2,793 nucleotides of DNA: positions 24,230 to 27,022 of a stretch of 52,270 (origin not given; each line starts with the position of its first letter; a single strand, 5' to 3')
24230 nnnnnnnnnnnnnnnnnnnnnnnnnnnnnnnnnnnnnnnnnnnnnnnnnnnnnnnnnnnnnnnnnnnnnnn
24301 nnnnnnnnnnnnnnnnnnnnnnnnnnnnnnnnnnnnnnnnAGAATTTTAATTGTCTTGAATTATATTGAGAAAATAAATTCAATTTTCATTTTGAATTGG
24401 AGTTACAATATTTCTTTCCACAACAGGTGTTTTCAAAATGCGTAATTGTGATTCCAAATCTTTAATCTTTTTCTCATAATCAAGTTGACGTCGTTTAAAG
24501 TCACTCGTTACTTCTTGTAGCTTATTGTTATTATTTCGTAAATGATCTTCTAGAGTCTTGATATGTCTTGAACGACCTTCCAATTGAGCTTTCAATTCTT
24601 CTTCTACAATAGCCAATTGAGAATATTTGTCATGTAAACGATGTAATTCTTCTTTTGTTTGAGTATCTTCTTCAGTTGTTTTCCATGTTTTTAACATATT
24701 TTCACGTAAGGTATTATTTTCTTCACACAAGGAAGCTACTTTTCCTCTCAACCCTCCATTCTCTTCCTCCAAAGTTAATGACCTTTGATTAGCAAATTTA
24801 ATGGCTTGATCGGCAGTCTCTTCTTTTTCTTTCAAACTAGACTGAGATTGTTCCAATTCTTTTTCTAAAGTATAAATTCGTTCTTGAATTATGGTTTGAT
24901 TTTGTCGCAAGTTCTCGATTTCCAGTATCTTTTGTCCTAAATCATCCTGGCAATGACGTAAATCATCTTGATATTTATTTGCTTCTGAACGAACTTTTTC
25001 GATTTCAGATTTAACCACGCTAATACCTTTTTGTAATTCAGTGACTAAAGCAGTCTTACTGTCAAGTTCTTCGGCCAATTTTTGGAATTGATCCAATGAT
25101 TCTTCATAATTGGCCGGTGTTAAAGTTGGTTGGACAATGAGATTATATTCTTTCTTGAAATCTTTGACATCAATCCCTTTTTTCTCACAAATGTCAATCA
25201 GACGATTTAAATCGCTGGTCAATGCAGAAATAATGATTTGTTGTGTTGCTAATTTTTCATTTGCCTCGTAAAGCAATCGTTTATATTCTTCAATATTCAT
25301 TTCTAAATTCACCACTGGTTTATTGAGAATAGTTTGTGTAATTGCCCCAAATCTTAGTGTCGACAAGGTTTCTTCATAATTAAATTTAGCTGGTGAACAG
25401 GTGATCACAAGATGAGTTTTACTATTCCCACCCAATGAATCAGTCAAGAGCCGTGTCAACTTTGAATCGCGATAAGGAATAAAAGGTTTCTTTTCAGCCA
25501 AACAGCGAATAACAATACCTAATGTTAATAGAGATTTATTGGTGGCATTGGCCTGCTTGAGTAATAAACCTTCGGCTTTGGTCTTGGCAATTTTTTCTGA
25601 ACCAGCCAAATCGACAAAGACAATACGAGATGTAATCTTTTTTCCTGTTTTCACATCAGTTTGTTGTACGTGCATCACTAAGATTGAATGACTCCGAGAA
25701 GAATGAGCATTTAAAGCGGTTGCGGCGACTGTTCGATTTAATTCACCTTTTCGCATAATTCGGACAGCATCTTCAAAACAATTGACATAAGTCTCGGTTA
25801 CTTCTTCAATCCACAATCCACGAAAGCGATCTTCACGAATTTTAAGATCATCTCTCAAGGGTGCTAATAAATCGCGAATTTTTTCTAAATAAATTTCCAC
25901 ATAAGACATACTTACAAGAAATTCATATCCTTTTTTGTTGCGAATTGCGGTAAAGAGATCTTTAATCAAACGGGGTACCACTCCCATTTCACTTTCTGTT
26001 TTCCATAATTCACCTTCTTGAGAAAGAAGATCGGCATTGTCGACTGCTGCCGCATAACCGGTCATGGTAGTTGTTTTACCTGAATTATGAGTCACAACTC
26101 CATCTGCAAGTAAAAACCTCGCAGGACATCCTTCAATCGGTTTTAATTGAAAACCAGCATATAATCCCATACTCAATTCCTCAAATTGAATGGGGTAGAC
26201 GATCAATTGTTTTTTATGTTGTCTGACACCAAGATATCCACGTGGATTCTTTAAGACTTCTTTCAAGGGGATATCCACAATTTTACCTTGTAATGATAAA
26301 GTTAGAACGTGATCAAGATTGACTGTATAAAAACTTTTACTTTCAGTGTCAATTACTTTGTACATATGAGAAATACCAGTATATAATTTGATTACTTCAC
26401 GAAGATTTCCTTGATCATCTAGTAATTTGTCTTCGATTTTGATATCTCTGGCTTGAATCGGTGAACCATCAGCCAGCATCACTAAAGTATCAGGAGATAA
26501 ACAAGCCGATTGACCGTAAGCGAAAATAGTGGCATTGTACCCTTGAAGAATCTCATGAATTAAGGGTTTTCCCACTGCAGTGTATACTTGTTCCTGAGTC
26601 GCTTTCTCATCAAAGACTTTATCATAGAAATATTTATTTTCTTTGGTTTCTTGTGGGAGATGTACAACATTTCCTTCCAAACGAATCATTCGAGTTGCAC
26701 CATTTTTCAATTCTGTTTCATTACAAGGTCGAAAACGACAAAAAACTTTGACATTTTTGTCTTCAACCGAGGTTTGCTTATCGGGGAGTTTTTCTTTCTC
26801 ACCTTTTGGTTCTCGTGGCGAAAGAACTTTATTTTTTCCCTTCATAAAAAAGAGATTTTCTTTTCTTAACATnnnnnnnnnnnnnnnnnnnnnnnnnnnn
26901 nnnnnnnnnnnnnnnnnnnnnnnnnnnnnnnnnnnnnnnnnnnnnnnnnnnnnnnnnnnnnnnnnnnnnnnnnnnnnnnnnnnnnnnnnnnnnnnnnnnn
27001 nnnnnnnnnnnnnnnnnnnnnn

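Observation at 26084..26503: In-frame mini-intein splitting the P-loop of a viral kinesin motor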

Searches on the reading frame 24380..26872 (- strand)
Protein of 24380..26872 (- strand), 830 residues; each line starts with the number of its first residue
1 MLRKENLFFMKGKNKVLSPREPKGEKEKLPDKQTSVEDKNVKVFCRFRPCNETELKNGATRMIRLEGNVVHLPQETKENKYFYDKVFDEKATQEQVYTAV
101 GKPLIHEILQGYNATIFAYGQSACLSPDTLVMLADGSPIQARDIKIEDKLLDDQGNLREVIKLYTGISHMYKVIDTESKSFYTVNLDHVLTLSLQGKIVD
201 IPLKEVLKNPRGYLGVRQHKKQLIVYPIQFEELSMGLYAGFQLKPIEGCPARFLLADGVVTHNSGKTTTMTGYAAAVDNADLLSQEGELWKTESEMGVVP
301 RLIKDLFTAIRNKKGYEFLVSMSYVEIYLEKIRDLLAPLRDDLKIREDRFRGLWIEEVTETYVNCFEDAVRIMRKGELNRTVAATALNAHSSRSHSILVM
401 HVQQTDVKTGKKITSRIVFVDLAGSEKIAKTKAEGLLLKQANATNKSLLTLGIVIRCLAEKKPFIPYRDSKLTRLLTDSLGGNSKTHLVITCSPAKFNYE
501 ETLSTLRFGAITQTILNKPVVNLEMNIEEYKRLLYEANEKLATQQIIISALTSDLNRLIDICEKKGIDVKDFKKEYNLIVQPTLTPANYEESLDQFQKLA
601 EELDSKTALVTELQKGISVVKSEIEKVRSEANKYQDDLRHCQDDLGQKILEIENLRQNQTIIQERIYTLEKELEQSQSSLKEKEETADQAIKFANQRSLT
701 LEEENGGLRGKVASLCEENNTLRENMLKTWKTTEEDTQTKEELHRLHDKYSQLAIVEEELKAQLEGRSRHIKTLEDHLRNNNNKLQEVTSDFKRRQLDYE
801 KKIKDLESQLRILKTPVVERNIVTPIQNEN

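Call 4: search_protein_families(library=pfam, proteins=[window:24380-26872:-], max_evalue=10)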
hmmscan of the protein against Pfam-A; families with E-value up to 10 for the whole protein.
window:24380-26872:- (830 aa): 20 families
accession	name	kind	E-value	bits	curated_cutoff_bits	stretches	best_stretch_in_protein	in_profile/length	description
PF00225.29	Kinesin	-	1.9e-95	320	29.3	2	263-515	85-327/327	Kinesin motor domain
PF16796.11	Microtub_bd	-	6.9e-16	59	27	2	40-121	21-99/155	Microtubule binding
PF05203.21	Hom_end_hint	-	3.7e-10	40.6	32.1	1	124-195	1-80/228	Hom_end-associated Hint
PF00261.25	Tropomyosin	-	0.0016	18.4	38.6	1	619-812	3-192/242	Tropomyosin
PF11043.13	Anti-RecBCD_p2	-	0.042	14.4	25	1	69-104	33-69/97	Bacteriophage P22, anti-RecBCD protein 2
PF25762.1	HAUS1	-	0.27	11.5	40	2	581-685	73-180/236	HAUS augmin-like complex subunit 1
PF06698.16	DUF1192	-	0.36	11.4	25.5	1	610-634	22-46/58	Protein of unknown function (DUF1192)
PF04108.17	ATG17_like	-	0.38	10.6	43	1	737-824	17-97/355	Autophagy protein ATG17-like domain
PF15272.11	BBP1_C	-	0.86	9.8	23.4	1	751-814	88-151/190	Spindle pole body component BBP1, C-terminal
PF06818.20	Fez1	-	0.87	10.5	34.4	2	637-795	18-162/199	Fez1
PF07926.17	TPR_MLP1_2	-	0.9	10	36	1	595-724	2-124/129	TPR/MLP1/MLP2-like protein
PF15905.10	HMMR_N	-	2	8.2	30.1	1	730-814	209-289/330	Hyaluronan mediated motility receptor N-terminal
PF23353.1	BBS2_hp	-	2.3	8.8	27.7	1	724-787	32-95/98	BBS2 hairpin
PF04859.17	DUF641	-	2.4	8.9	27.6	2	615-671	70-126/127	Plant protein of unknown function (DUF641)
PF05266.19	DUF724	-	2.4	8.4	38.4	1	549-644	88-180/188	Protein of unknown function (DUF724)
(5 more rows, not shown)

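Call 5: search_protein_families(library=ncbifam, proteins=[window:24380-26872:-], max_evalue=10)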
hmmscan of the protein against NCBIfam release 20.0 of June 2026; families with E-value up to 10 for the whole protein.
window:24380-26872:- (830 aa): 19 families
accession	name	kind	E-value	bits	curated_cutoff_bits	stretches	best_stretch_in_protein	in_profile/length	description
TIGR02168.1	SMC_prok_B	equivalog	6.8e-07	27.4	567.35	1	534-808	181-453/1181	chromosome segregation protein SMC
TIGR02169.1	SMC_prok_A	equivalog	0.00027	18.8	729.4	1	588-814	267-497/1165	chromosome segregation protein SMC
NF041035.1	Rad50_Halo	equivalog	0.00071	18.1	1000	1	590-795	233-438/883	DNA double-strand break repair ATPase Rad50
NF002572.0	PRK02224.1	equivalog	0.00097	17.5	1087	1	559-788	222-445/888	DNA double-strand break repair ATPase Rad50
NF045487.1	ASRP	equivalog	0.0017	17.1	300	1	526-814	122-403/593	archaea-specific SMC-related protein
NF008377.0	PRK11172.1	equivalog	0.0021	17.4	327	1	500-566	80-147/267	2,5-didehydrogluconate reductase DkgB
TIGR01445.1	intein_Nterm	domain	0.072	14.1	24.5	1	124-163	1-40/83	intein N-terminal splicing region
NF003034.1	PRK03918.1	equivalog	0.081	10.9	700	2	516-657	590-728/878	DNA double-strand break repair ATPase Rad50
NF040598.1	Ala_zip_lipo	subfamily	0.085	13.4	43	1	651-705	23-77/90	Lpp/OprI family alanine-zipper lipoprotein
NF045780.1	TrlF_fam_ATP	equivalog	0.13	10.9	350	1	539-807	416-696/944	TrlF family AAA-like ATPase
NF001965.0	PRK00742.1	subfamily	0.3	10.2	293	1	484-546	75-135/357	chemotaxis-specific protein-glutamate methyltransferase CheB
TIGR04211.1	SH3_and_anchor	equivalog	0.38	10.3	65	1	625-730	62-166/198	TIGR04211 family SH3 domain-containing protein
TIGR02680.1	TIGR02680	hypoth_equivalog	0.38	8.4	462.85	1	595-814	746-958/1356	TIGR02680 family protein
NF041034.1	Rad50_Sulf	equivalog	0.94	7.2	1000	1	518-720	461-666/872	DNA double-strand break repair ATPase Rad50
TIGR04523.1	Mplasa_alph_rch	subfamily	0.95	7.3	270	1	591-811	398-606/745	helix-rich protein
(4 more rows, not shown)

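Call 14: find_homologous_proteins(query=window:24380-26872:-, max_evalue=1e-10)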
Query window:24380-26872:- (830 aa): 7990 proteins with E <= 1e-10 among 8000 candidates; the best 120 are listed.
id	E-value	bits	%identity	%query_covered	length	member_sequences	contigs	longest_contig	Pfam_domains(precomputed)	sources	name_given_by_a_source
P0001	0.0e+0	1811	99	100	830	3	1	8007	PF00225.30,PF16796.12,PF05203.22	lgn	-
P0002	0.0e+0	1387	77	99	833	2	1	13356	PF00225.30,PF16796.12,PF05203.22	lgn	-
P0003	0.0e+0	1384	76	99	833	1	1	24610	PF00225.30,PF16796.12,PF05203.22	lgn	-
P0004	0.0e+0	1377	76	99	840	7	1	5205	PF00225.30,PF16796.12,PF05203.22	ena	-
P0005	6.5e-249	846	58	70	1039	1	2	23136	PF05204.20,PF00225.30,PF16796.12,PF05203.22,PF14528.12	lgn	-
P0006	6.3e-241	820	51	95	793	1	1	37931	PF00225.30,PF16796.12,PF05203.22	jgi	jgi:hypothetical protein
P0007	5.5e-220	751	53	71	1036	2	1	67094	PF00225.30,PF16796.12,PF05203.22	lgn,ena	-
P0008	9.0e-218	743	57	68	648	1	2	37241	PF00225.30,PF16796.12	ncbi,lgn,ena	-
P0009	2.8e-216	738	56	68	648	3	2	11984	PF00225.30,PF16796.12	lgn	-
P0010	1.5e-214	733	58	68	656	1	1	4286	PF00225.30,PF16796.12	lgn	-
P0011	1.6e-214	733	58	68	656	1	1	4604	PF00225.30,PF16796.12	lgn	-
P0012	8.7e-213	727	57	68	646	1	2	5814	PF00225.30,PF16796.12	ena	-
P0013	1.0e-210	720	51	69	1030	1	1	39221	PF00225.30,PF16796.12,PF05203.22,PF14528.12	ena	-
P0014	1.3e-204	700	55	68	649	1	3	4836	PF00225.30,PF16796.12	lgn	-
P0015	8.6e-202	691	49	71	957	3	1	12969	PF00225.30,PF16796.12,PF05203.22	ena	-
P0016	4.2e-201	688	55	68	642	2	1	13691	PF00225.30,PF16796.12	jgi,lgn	-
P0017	4.8e-197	675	53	68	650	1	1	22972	PF00225.30,PF16796.12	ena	-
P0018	3.4e-194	665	53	68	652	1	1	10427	PF00225.30,PF16796.12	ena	-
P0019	1.3e-193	664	53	68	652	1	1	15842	PF00225.30,PF16796.12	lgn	-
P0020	7.8e-193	661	51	68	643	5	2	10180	PF00225.30,PF16796.12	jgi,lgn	jgi:kinesin family protein 5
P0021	7.5e-189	648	52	68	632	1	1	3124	PF00225.30,PF16796.12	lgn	-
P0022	2.2e-184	633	52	68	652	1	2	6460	PF00225.30,PF16796.12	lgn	-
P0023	1.3e-175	604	51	68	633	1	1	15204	PF00225.30,PF16796.12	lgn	-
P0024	3.7e-168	579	49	68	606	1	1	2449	PF00225.30,PF16796.12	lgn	-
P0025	2.6e-163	563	48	74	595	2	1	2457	PF00225.30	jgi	jgi:hypothetical protein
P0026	4.0e-157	543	47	66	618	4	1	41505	PF00225.30,PF16796.12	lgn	-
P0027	3.8e-155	536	48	68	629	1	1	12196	PF00225.30,PF16796.12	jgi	jgi:kinesin family protein 5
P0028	1.6e-153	531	48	67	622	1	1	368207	PF00225.30,PF16796.12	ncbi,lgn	-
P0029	1.2e-142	495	43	68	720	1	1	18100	PF00225.30,PF16796.12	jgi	-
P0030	2.0e-130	455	37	93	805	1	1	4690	PF00225.30,PF16796.12,PF05203.22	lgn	-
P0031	6.4e-130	453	46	48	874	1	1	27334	PF00225.30,PF16796.12,PF05203.22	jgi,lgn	jgi:hypothetical protein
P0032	1.2e-128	449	44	64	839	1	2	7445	PF00225.30,PF16796.12,PF05203.22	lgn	-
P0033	4.5e-123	430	47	61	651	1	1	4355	PF00225.30,PF16796.12,PF05203.22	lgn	-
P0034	1.0e-116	409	56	34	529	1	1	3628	PF00225.30,PF16796.12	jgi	-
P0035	1.1e-112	396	52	37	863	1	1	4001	PF00225.30,PF16796.12,PF05203.22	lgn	-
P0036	6.8e-112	393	41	53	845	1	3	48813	PF05204.20,PF00225.30,PF16796.12,PF05203.22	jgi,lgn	jgi:hypothetical protein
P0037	1.2e-107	379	36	69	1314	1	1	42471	PF05204.20,PF00225.30,PF16796.12,PF05203.22,PF14528.12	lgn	-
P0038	7.3e-103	363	41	47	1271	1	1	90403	PF05204.20,PF00225.30,PF16796.12,PF05203.22,PF14528.12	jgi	jgi:kinesin family protein 5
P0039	1.2e-97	346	38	55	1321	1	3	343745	PF05204.20,PF00225.30,PF16796.12,PF05203.22,PF14528.12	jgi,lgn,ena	-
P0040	2.6e-96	342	43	43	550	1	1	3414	PF00225.30,PF16796.12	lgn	-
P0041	2.6e-94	335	50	33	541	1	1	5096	PF00225.30,PF16796.12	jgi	jgi:kinesin family protein 5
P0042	6.2e-94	334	52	38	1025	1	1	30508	PF00225.30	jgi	jgi:Kinesin motor domain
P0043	8.1e-94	334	39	59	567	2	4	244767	PF00225.30,PF16796.12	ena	-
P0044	1.9e-93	332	43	41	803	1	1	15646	PF00225.30,PF16796.12,PF05203.22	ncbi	-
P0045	1.3e-92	330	40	59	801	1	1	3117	PF00225.30,PF16796.12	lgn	-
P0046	6.0e-92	327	53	33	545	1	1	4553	PF00225.30,PF16796.12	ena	-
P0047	3.6e-91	325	55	34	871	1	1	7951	PF00225.30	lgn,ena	-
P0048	3.9e-91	325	50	35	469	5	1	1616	PF00225.30,PF16796.12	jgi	-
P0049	2.6e-90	322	52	33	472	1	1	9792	PF00225.30,PF16796.12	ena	-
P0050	2.6e-90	322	55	30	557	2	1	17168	PF00225.30,PF16796.12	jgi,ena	-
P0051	3.4e-90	322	49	36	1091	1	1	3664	PF00225.30,PF16796.12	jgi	-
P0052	3.4e-89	318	42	47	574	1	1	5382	PF00225.30,PF16796.12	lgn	-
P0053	1.2e-88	316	54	31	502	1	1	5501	PF00225.30,PF16796.12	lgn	-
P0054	4.4e-88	315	52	36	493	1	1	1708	PF00225.30,PF16796.12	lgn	-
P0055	1.4e-87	313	48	34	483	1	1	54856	PF00225.30,PF16796.12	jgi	-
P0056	8.9e-87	310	42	47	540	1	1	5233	PF00225.30,PF16796.12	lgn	-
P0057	3.1e-86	308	47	37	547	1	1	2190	PF00225.30,PF16796.12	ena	-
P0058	1.3e-85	306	51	33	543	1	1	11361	PF00225.30,PF16796.12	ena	-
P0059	2.8e-85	305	50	30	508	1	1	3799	PF00225.30,PF16796.12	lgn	-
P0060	4.1e-85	305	49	36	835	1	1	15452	PF00225.30,PF16796.12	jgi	jgi:kinesin family member 5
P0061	4.2e-84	301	40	42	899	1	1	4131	PF00225.30,PF16796.12,PF05203.22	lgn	-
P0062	7.4e-84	301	51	33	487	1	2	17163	PF00225.30,PF16796.12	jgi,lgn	jgi:kinesin family protein 5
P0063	4.5e-83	298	40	39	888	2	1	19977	PF05204.20,PF00225.30,PF16796.12,PF05203.22,PF14528.12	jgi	jgi:hypothetical protein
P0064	5.2e-83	298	40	46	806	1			PF00225.30,PF16796.12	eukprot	eukprot:479905_1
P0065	1.4e-82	296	39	50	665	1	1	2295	PF00225.30,PF16796.12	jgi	jgi:kinesin family protein 5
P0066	3.7e-82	295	49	36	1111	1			PF00225.30,PF16796.12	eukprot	eukprot:TRINITY_DN1071_c2_g1_i1.p1 TRINITY_DN1071_c2_g1~~TRINITY_DN1071_c2_g1_i1.p1 ORF type:complet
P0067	6.2e-82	294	38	40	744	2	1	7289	PF00225.30,PF16796.12,PF05203.22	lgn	-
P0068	1.3e-81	293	47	37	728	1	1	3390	PF00225.30,PF16796.12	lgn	-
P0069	6.6e-81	291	45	35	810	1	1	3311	PF00225.30,PF16796.12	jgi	jgi:kinesin family member 5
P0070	7.2e-81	291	53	30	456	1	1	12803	PF00225.30,PF16796.12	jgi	jgi:kinesin family protein 5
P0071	1.3e-80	290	49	33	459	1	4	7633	PF00225.30,PF16796.12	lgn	-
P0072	1.8e-80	289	40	52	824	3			PF00225.30,PF16796.12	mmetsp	mmetsp:Transcript_10078/g.15095 ORF Transcript_10078/g.15095 Transcript_10078/m.15095 type:complete 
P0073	2.1e-80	289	41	48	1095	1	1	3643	PF00225.30,PF16796.12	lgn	-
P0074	2.3e-80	289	47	36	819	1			PF00225.30,PF16796.12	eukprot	eukprot:gb/GEZN01001896.1/.p1 GENE.gb/GEZN01001896.1/~~gb/GEZN01001896.1/.p1 ORF type:complete len:8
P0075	2.8e-80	289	40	52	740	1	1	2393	PF00225.30,PF16796.12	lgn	-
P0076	9.8e-80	287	51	33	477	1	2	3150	PF00225.30,PF16796.12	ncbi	-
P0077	1.6e-79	286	48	33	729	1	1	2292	PF00225.30,PF16796.12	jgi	-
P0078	3.2e-79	285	40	49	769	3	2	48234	PF00225.30,PF16796.12,PF24161.2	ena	-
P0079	4.4e-79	285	49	35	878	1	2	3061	PF00225.30,PF16796.12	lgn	-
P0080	4.5e-79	285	47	35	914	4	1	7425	PF00225.30,PF16796.12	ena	-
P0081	5.1e-79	285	40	38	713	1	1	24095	PF00225.30,PF16796.12,PF05203.22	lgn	-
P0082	6.7e-79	284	46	35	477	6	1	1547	PF00225.30,PF16796.12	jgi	-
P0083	7.0e-79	284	36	49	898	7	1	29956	PF05204.20,PF00225.30,PF16796.12,PF05203.22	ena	-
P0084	9.5e-79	284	38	52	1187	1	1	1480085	PF00225.30,PF16796.12,PF00569.24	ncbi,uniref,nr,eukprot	ncbi:hypothetical protein Poli38472_006609 [Pythium oligandrum]|uniref:Kinesin-like protein n=1 Tax=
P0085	1.0e-78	284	43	35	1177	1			PF00225.30,PF16796.12,PF00569.24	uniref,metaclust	uniref:Kinesin motor domain-containing protein n=1 Tax=Globisporangium ultimum (strain ATCC 200006 /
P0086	1.2e-78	283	49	37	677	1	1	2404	PF00225.30,PF16796.12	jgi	-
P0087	1.3e-78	283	44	36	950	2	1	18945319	PF00225.30,PF16796.12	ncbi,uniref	ncbi:kinesin-1 heavy chain-like isoform X2 [Antennarius striatus]|uniref:kinesin-1 heavy chain-like 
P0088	1.8e-78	283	44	37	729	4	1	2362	PF00225.30,PF16796.12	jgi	-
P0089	2.2e-78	283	49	31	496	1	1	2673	PF00225.30,PF16796.12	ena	-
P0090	2.4e-78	282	40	46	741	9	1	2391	PF00225.30,PF16796.12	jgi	-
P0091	2.6e-78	282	38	49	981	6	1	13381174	PF00225.30,PF16796.12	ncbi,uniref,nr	ncbi:kinesin-1 heavy chain-like isoform X2 [Takifugu flavidus]|uniref:kinesin-1 heavy chain-like iso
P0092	2.8e-78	282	47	35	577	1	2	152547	PF00225.30,PF16796.12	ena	-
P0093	3.2e-78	282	42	40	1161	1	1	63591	PF00225.30,PF16796.12,PF00569.24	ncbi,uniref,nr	ncbi:hypothetical protein PHYBOEH_002190 [Phytophthora boehmeriae]|uniref:Kinesin-like protein n=1 T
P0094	3.3e-78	282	45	36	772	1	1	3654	PF00225.30,PF16796.12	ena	-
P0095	4.5e-78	282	46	35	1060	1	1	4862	PF00225.30,PF16796.12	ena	-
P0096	5.8e-78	281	48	37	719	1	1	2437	PF00225.30,PF16796.12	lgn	-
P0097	6.4e-78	281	39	47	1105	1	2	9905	PF00225.30,PF16796.12,PF00569.24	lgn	-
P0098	6.8e-78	281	48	34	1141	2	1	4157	PF00225.30,PF16796.12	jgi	jgi:hypothetical protein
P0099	7.9e-78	281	45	33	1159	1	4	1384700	PF00225.30,PF16796.12,PF00569.24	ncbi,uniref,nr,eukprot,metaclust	ncbi:kinesin family member 3 [Plasmopara halstedii]|uniref:Kinesin family member 3 n=1 Tax=Plasmopar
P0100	9.1e-78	280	49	30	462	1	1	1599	PF00225.30,PF16796.12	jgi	jgi:kinesin family protein 5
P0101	9.4e-78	280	36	48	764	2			PF00225.30,PF16796.12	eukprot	eukprot:384573_1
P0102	9.6e-78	280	44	35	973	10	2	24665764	PF00225.30,PF16796.12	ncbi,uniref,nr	ncbi:kinesin-1 heavy chain isoform X1 [Gadus morhua]|uniref:Kinesin-like protein n=1 Tax=Gadus morhu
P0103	9.7e-78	280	44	36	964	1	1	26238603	PF00225.30,PF16796.12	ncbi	ncbi:kinesin-1 heavy chain-like [Polymixia lowei]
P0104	1.0e-77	280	46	35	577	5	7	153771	PF00225.30,PF16796.12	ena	-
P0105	1.0e-77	280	46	34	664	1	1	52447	PF00225.30,PF16796.12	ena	-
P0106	1.1e-77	280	35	67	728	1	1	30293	PF00225.30,PF16796.12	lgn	-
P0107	1.2e-77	280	46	40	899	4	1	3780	PF00225.30,PF16796.12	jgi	-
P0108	1.5e-77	280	36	64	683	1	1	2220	PF00225.30,PF16796.12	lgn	-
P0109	2.2e-77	279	47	35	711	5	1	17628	PF00225.30,PF16796.12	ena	-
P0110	2.3e-77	279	46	37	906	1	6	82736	PF00225.30,PF16796.12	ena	-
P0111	2.5e-77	279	43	36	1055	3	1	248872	PF00225.30,PF16796.12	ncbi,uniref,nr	ncbi:Kinesin-1 heavy chain [Merluccius polli]|uniref:Kinesin heavy chain n=1 Tax=Merluccius polli Ta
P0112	2.5e-77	279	47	35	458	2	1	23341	PF00225.30,PF16796.12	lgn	-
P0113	2.7e-77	279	40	37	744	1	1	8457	PF00225.30,PF16796.12,PF05203.22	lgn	-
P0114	3.1e-77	279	42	39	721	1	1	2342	PF00225.30,PF16796.12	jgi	-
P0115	3.3e-77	279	43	35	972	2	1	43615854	PF00225.30,PF16796.12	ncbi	ncbi:unnamed protein product [Arctogadus glacialis]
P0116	3.6e-77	279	38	49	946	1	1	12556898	PF00225.30,PF16796.12,PF23649.2,PF10473.15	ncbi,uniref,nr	ncbi:kinesin-1 heavy chain-like isoform X2 [Takifugu rubripes]|uniref:kinesin-1 heavy chain-like iso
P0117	3.8e-77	278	49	33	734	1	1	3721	PF00225.30,PF16796.12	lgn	-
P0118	3.8e-77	278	48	33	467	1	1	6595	PF00225.30,PF16796.12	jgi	-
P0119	4.6e-77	278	41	34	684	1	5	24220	PF00225.30,PF16796.12,PF05203.22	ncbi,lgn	-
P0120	4.9e-77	278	38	51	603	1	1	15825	PF00225.30,PF16796.12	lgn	-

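Call 20: list_cluster_members(proteins=[P0008, P0028, P0044, P0119, P0076, P0001, P0039, P0005])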
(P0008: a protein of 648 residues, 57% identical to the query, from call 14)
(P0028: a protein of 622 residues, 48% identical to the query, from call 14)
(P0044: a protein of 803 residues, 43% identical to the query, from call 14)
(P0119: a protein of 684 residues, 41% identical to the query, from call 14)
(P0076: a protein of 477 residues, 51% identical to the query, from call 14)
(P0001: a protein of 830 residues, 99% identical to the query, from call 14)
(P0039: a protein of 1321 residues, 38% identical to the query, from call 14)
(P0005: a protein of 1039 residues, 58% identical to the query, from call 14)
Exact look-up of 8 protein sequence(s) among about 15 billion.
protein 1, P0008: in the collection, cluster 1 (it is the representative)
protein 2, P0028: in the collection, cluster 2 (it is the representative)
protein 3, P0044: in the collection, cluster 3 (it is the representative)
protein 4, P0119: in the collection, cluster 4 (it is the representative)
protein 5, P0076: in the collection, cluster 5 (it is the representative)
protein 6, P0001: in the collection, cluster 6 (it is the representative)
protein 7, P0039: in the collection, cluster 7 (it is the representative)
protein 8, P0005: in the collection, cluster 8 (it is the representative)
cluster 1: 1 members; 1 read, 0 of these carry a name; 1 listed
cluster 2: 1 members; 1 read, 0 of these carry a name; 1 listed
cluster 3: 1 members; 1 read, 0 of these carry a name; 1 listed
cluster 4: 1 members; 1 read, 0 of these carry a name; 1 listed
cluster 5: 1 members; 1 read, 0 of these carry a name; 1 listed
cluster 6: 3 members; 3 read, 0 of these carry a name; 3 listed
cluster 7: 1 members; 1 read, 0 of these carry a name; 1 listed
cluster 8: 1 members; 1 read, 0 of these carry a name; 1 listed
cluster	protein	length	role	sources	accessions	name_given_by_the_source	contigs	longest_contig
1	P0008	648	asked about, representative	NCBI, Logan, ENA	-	-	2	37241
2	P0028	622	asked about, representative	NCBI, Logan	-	-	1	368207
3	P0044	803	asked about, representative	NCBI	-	-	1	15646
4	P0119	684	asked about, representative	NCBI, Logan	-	-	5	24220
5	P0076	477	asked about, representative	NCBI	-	-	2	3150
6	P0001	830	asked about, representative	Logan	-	-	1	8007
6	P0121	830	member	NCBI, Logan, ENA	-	-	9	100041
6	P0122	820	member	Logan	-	-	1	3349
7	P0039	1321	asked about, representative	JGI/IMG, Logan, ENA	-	-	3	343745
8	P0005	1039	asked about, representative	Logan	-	-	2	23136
